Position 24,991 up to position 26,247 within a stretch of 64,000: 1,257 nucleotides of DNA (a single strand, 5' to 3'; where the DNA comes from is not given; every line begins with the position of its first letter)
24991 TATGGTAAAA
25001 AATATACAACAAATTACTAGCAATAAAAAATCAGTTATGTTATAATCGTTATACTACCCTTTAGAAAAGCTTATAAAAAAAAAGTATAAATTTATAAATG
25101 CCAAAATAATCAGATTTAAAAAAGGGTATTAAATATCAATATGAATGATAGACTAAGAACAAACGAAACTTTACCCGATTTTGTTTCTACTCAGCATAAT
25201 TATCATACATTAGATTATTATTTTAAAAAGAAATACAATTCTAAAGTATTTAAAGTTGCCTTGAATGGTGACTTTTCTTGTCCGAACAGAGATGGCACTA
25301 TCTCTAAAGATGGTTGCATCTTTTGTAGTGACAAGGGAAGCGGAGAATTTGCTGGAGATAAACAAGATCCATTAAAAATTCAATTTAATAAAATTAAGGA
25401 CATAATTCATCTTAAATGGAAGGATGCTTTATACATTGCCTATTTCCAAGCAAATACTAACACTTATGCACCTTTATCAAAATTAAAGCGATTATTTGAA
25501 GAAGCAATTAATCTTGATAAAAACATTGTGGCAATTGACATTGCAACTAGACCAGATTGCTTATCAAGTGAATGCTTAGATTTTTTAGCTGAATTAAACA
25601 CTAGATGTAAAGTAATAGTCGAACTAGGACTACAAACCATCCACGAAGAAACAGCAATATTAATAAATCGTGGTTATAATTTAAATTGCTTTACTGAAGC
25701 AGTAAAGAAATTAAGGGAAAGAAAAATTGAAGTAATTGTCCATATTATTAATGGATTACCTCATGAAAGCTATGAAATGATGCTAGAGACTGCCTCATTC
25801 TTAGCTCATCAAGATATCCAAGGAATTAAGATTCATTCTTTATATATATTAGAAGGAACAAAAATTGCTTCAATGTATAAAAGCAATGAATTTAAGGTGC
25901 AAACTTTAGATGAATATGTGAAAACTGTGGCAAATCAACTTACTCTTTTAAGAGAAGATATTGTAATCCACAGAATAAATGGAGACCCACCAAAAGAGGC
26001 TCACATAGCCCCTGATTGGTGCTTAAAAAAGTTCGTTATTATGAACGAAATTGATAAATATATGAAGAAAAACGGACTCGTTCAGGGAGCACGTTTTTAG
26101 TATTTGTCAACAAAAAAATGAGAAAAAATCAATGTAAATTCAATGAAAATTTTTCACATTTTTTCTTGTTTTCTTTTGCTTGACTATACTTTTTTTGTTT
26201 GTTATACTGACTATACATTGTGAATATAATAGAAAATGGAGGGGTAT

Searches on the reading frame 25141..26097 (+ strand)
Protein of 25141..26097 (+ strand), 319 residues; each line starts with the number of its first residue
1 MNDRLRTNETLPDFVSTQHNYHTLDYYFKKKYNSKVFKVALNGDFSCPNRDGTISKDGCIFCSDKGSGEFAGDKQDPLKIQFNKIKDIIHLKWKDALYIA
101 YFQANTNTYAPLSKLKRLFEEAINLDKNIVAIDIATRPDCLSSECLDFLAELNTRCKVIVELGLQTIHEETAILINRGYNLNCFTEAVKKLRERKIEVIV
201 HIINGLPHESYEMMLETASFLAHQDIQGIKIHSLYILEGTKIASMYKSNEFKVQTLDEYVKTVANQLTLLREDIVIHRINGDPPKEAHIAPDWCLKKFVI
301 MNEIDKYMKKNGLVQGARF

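Call 3: search_protein_families(library=pfam, proteins=[window:25141-26097:+], max_evalue=0.01)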
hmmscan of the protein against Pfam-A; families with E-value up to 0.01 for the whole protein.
window:25141-26097:+ (319 aa): 2 families
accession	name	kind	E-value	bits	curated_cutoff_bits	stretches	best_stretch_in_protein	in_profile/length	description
PF16199.10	Radical_SAM_C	-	5.5e-29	100.5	31.9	1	226-310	1-85/85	Radical_SAM C-terminal domain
PF04055.27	Radical_SAM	-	1.2e-14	55.2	29.5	1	58-221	10-166/166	Radical SAM superfamily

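Call 77: search_protein_families(library=ncbifam, proteins=[window:25141-26097:+], max_evalue=0.01)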
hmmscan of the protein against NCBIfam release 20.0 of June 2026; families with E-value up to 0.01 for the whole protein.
window:25141-26097:+ (319 aa): 17 families
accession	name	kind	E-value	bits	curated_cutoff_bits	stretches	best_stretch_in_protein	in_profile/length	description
TIGR01212.1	TIGR01212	equivalog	4.7e-108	360.9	180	1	21-319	2-300/302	tRNA modification radical SAM protein MnmL/YtqA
TIGR01211.1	ELP3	subfamily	2.7e-18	65.8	350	1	116-313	179-373/522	tRNA uridine(34) 5-carboxymethylaminomethyl modification radical SAM/GNAT enzyme Elp3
TIGR04013.1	B12_SAM_MJ_1487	hypoth_equivalog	8.8e-09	34.7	251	1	136-247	247-358/382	TIGR04013 family B12-binding domain/radical SAM domain-containing protein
TIGR03994.1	rSAM_HemZ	equivalog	1.8e-08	34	321.4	1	83-265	124-308/401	coproporphyrinogen dehydrogenase HemZ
NF006064.0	PRK08207.2-2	equivalog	5.1e-08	32.3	504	1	95-260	202-366/465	coproporphyrinogen III oxidase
NF006067.1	PRK08208.1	equivalog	2.1e-07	30.3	380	1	78-252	72-243/427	STM4012 family radical SAM protein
NF006065.0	PRK08207.2-4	equivalog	8.2e-07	28.4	922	1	94-253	222-383/484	coproporphyrinogen III oxidase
NF006060.0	PRK08207.1-3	equivalog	2.4e-06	26.6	653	1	80-261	189-372/477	coproporphyrinogen III oxidase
TIGR00538.1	hemN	equivalog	4.1e-05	22.6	324.95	1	107-231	113-237/454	oxygen-independent coproporphyrinogen III oxidase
TIGR04107.1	rSAM_HutW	equivalog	5.8e-05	22.1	400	1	162-255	157-251/419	heme anaerobic degradation radical SAM methyltransferase ChuW/HutW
TIGR00089.1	TIGR00089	subfamily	0.00012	21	251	1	114-243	207-337/429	MiaB/RimO family radical SAM methylthiotransferase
NF010916.0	PRK14336.1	equivalog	0.00019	20.3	606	1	135-233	213-312/418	tRNA (N6-isopentenyl adenosine(37)-C2)-methylthiotransferase MiaB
TIGR01579.1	MiaB-like-C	equivalog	0.00047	19.5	357.05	1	137-251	230-345/416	tRNA (N(6)-L-threonylcarbamoyladenosine(37)-C(2))-methylthiotransferase MtaB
TIGR01210.1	TIGR01210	equivalog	0.00082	18.7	212.15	1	117-199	91-172/313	archaeosine biosynthesis radical SAM protein RaSEA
TIGR04479.1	bcpD_PhpK_rSAM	subfamily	0.0015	17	600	1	153-224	339-409/504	PhpK family radical SAM P-methyltransferase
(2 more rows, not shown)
